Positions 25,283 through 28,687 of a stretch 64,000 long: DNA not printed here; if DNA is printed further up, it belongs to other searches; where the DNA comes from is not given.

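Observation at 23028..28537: Four-gene operon with the logic of a chaperone-usher fibre system in a Bacteroidota-like genome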

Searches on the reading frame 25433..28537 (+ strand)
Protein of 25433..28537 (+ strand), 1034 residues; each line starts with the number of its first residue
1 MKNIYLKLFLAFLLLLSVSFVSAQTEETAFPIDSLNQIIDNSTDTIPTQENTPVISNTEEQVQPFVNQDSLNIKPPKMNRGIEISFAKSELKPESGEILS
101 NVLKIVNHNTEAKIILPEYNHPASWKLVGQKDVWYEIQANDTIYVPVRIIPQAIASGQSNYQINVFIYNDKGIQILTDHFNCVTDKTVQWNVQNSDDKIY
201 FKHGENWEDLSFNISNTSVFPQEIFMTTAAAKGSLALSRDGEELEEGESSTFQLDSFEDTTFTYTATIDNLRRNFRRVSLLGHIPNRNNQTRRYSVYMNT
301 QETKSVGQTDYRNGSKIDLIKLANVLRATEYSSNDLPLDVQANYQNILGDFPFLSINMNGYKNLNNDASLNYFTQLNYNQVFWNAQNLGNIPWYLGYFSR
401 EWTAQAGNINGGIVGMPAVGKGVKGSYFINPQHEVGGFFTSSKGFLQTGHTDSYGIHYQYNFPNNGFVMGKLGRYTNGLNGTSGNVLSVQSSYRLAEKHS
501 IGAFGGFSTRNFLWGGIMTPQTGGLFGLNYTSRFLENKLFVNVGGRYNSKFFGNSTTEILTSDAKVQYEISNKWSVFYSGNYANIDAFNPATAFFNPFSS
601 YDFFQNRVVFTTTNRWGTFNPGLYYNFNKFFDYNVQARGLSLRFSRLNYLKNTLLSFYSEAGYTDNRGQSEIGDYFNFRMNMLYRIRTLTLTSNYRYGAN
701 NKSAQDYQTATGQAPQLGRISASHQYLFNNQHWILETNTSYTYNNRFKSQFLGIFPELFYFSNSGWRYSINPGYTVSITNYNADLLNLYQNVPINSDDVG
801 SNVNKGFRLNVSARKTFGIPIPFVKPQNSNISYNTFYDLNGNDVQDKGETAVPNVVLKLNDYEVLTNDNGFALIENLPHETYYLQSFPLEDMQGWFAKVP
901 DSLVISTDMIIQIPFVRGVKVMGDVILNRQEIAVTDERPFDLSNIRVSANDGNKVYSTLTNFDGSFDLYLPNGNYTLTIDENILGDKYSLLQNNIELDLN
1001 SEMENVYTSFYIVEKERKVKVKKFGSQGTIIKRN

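Call 3: search_protein_families(library=pfam, proteins=[window:25433-28537:+], max_evalue=1)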
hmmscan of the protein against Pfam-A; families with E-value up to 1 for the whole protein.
window:25433-28537:+ (1034 aa): 5 families
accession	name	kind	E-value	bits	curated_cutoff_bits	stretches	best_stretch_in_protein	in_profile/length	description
PF13620.12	CarboxypepD_reg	-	4.4e-07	30.6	32.3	1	938-980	12-55/82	Carboxypeptidase regulatory-like domain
PF17210.9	SdrD_B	-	9.7e-05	23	29.7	1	835-885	7-63/112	SdrD B-like domain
PF17802.7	SpaA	-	0.002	18.7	23.1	1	841-885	5-57/91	Prealbumin-like fold domain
PF13715.12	CarbopepD_reg_2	-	0.0027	18.1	32.2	1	954-979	24-50/88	CarboxypepD_reg-like domain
PF09430.16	EMC7_beta-sandw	-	0.018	15.7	26.6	0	942-981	7-47/122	ER membrane protein complex subunit 7, beta-sandwich domain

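Call 4: search_protein_families(library=ncbifam, proteins=[window:25433-28537:+], max_evalue=1)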
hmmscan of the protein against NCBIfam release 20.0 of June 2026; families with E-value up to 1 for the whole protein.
window:25433-28537:+ (1034 aa): 0 families

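Call 6: search_solved_structures(query=window:25433-28537:+, max_evalue=10)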
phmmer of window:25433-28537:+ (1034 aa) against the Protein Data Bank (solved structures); distinct sequences matched with E-value up to 10: 1.
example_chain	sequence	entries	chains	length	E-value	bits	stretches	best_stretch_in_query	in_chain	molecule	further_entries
1xau_A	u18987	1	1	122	0.36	12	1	138-187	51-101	B- and T-lymphocyte attenuator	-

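Call 7: search_protein_families(library=padloc, proteins=[window:25433-28537:+], max_evalue=1)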
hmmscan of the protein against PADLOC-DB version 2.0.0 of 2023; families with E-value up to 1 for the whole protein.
window:25433-28537:+ (1034 aa): 0 families

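Call 8: find_homologous_proteins(query=window:25433-28537:+)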
Query window:25433-28537:+ (1034 aa): 18 proteins with E <= 0.001 among 7760 candidates.
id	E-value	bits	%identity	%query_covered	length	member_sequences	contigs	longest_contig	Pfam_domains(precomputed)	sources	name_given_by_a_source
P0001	0.0e+0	2354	100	100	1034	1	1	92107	PF13620.13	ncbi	ncbi:MAG: hypothetical protein AAF487_00670 [Bacteroidota bacterium]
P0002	0.0e+0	1832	75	100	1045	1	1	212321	PF13620.13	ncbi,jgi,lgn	-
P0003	0.0e+0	1736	72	100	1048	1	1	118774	-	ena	-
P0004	0.0e+0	1605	67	99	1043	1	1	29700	-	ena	-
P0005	0.0e+0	1569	65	98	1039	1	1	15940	PF17210.10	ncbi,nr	ncbi:MAG: hypothetical protein HKN39_00055 [Flavobacteriales bacterium]|nr:hypothetical protein [Fla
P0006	1.4e-207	710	37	98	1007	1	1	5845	-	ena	-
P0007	5.4e-187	642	36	94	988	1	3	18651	-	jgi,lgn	jgi:hypothetical protein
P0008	4.2e-185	636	36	93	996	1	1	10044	PF13715.13,PF17802.8,PF13620.13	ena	-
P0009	1.3e-184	634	36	93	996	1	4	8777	PF13715.13,PF17802.8,PF13620.13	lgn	-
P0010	1.3e-184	634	36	93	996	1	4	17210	PF13715.13,PF17802.8,PF13620.13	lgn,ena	-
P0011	2.6e-184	633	36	93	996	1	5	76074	PF13715.13,PF17802.8,PF13620.13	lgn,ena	-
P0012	2.7e-184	633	36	93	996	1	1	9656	PF13715.13,PF17802.8,PF13620.13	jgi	-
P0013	2.7e-184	633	36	93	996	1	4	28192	PF13715.13,PF17802.8,PF13620.13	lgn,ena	-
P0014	8.8e-184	631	36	93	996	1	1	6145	PF13715.13,PF17802.8,PF13620.13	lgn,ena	-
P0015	1.1e-164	568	33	92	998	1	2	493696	PF17210.10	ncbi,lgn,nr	ncbi:MAG: hypothetical protein K9G76_02730 [Bacteroidales bacterium]|nr:hypothetical protein [Bacter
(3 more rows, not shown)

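Call 32: predict_structure(alignment_id=A1)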
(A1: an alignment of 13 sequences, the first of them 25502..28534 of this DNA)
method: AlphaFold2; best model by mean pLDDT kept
length: 1011 residues; sequences in the alignment: 13
mean_pLDDT: 75.4   pTM: 0.46
mean pLDDT of the five models: 75.4, 75.4, 75.3, 74.9, 68.6
residues with pLDDT >= 90: 219; 70-90: 514; 50-70: 149; < 50: 129
segments of 3 or more residues with pLDDT < 50: 1-52, 132-134, 249-266, 282-286, 307-310, 760-775, 798-802, 907-915, 994-1006, 1008-1011
pLDDT, mean of each block of 10 residues (from residue 1): 26 28 28 29 28 64 77 70 82 80 70 82 74 61 77 79 69 83 85 77 75 76 74 84 67 28 47 79 54 84 60 80 80 86 82 71 70 92 90 86 92 90 76 92 89 81 92 85 87 78 93 89 89 86 90 94 74 70 92 89 79 88 80 92 69 90 90 80 76 92 76 92 86 86 85 76 43 55 87 66 71 84 84 88 90 83 84 79 86 80 60 55 81 80 78 80 71 77 78 42 40 37
secondary structure, 60 per line:
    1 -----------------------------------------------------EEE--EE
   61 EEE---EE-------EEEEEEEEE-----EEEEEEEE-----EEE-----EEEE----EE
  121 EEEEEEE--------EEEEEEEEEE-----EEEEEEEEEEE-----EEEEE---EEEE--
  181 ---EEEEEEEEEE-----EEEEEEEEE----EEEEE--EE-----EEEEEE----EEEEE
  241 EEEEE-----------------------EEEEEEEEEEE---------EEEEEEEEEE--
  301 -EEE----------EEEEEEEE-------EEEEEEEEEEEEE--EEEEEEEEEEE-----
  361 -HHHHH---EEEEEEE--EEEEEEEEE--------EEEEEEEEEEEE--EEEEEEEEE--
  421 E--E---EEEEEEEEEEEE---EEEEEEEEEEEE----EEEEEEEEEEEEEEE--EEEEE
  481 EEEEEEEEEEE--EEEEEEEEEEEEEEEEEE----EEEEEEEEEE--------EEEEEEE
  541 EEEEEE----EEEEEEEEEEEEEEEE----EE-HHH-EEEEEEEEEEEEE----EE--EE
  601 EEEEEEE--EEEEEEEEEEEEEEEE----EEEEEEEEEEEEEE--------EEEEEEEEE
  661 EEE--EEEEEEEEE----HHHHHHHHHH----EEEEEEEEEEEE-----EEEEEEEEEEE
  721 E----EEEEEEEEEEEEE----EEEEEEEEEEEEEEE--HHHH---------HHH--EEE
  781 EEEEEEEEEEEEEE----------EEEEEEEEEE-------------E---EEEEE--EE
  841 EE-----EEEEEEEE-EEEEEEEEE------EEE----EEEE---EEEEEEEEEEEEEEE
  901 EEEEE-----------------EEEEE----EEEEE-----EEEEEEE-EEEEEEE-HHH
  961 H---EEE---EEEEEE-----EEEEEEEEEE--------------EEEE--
elements in order (helices of 4 or more, strands of 3 or more residues): E54-56 E59-63 E76-84 E90-97 E103-105 E111-114 E119-127 E136-145 E151-161 E167-171 E175-178 E184-193 E199-207 E212-216 E226-231 E236-245 E269-279 E289-298 E302-304 E315-322 E330-342 E345-355 H362-366 E370-376 E379-387 E396-407 E410-418 E428-439 E443-454 E459-473 E476-491 E494-511 E516-525 E534-546 E551-566 E578-590 E599-607 E610-625 E630-643 E652-663 E666-674 H679-688 E693-704 E710-721 E726-738 E743-757 H760-763 E778-794 E805-814 E832-836 E839-842 E848-855 E857-865 E872-874 E879-882 E886-905 E923-927 E932-936 E942-948 E950-956 H958-961 E965-967 E971-976 E982-991 E1006-1009

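Call 35: fold_search(model_id=the predicted structure, library=pdb)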
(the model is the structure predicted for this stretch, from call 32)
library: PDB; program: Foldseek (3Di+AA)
matches with E <= 10: 997; with E <= 0.001: 243
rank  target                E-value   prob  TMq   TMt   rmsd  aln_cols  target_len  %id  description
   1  3rfz_E                3.6e-12  1.00  0.26  0.32  16.8       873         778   10  Crystal structure of the FimD usher bound to its cognate FimC:FimH substrate (released 2011-06-01)
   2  6e14_D                2.4e-11  1.00  0.23  0.26  19.5       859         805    9  Handover mechanism of the growing pilus by the bacterial outer membrane usher FimD (released 2018-10-17)
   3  9fy9_D                3.2e-11  1.00  0.27  0.36  14.8       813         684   10  Cryo-EM structure of the type 1 chaperone-usher pilus FimD-tip complex (FimDHGFC) - Conformer 1 (released 2025-06-04)
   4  6vjb                  8.0e-11  1.00  0.11  0.09  32.3      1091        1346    8  Crystal structure of a catalytically inactive CXC Chemokine-degrading protease SpyCEP from Streptococcus pyogenes (released 2020-04-15)
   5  3rfz_B                1.0e-10  1.00  0.24  0.29  16.9       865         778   11  Crystal structure of the FimD usher bound to its cognate FimC:FimH substrate (released 2011-06-01)
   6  9ijj_h                1.3e-10  1.00  0.12  0.09  46.0      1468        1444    7  In situ structure of the central apparatus in mouse sperm axoneme. (released 2025-06-04)
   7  9bog_D                2.4e-10  1.00  0.25  0.31  18.5       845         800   10  Structural basis for adhesin secretion by the outer-membrane usher in type 1 pili (released 2024-10-09)
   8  9fxs_D                8.9e-10  1.00  0.24  0.33  17.2       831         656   11  Cryo-EM structure of the type 1 pilus complex including pilus rod and FimI-bound assembly platform after incorporation (released 2025-06-04)
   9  9fw9_D                1.7e-09  1.00  0.26  0.35  17.2       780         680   10  Cryo-EM structure of the type 1 pilus assembly platform as part of the FimA-bound chaperone-usher pilus complex (FimDH (released 2025-06-04)
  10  9fx8_D                8.7e-09  1.00  0.22  0.30  16.9       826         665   10  Cryo-EM structure of the FimI-bound type 1 pilus assembly platform complex - Local refinement (released 2025-06-04)
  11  9ijj_C                9.9e-09  1.00  0.10  0.10  37.0       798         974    8  In situ structure of the central apparatus in mouse sperm axoneme. (released 2025-06-04)
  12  5iv9_A                1.4e-08  1.00  0.24  0.29  23.4       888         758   11  The LPS Transporter LptDE from Klebsiella pneumoniae, full-length (released 2016-05-18)
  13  7lhg_C                2.5e-08  1.00  0.26  0.31  17.3       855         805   10  Cryo-EM structure of E. coli P pilus tip assembly intermediate PapC-PapD-PapK-PapG in the first conformation (released 2021-08-11)
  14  6r2q_B                2.6e-08  1.00  0.20  0.28  35.0       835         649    8  Structure of the Mtr complex (released 2020-04-22)
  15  7sqc_F0               9.7e-08  1.00  0.09  0.24  19.5       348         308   10  Ciliary C1 central pair apparatus isolated from Chlamydomonas reinhardtii (released 2022-04-13)
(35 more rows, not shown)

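Call 37: search_solved_structures(query=A1, max_evalue=10)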
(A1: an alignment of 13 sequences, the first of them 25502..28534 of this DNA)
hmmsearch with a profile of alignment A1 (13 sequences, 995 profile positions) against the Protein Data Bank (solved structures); distinct sequences matched with E-value up to 10: 3.
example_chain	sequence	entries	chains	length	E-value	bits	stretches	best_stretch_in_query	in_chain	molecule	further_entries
7jpj_A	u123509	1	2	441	0.19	12.6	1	378-426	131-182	Diaminopimelate decarboxylase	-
6p8t_A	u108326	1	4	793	1.2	10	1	524-617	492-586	Phenylalanine--tRNA ligase beta subunit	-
9c7v_B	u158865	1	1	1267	1.3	9.9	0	816-942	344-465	BOS complex subunit NOMO2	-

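Call 105: search_protein_representatives(alignment_id=A1)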
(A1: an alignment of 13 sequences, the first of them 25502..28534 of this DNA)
Query: 13 sequences, 995 profile positions. Proteins with E-value up to 0.001 (for the whole library): 3629; up to 1e-10: 1511; up to 1e-30: 455. The best 150 are listed.
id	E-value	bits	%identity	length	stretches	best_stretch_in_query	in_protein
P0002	0.0e+00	1542.6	-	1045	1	3-994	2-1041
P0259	0.0e+00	1232.3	-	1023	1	7-991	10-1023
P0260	0.0e+00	1209.2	-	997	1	8-992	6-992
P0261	0.0e+00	1176.4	-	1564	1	29-992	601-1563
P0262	0.0e+00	1158.2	-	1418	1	28-991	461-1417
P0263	0.0e+00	1076.7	-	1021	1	24-988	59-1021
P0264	0.0e+00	1070.6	-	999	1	9-990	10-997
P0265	0.0e+00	1056.0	-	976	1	44-990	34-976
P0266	0.0e+00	1036.6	-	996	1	37-991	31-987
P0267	0.0e+00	1028.7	-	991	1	7-992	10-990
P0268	0.0e+00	1024.4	-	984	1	35-988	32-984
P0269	2.9e-288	975.4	-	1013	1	23-990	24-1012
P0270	3.9e-285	965.0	-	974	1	40-988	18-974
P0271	9.1e-284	960.5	-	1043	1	41-987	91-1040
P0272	2.3e-281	952.5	-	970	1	36-988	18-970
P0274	1.4e-278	943.4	-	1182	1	39-992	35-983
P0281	2.5e-252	856.4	-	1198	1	39-993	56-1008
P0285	5.0e-249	845.5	-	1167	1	41-992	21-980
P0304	2.1e-208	711.0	-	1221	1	41-994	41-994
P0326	8.8e-180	616.3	-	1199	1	33-992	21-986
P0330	2.7e-172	591.5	-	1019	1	37-993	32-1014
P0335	6.2e-170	583.7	-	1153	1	40-992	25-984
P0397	2.9e-77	276.9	-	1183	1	42-987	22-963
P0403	1.3e-73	264.8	-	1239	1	38-986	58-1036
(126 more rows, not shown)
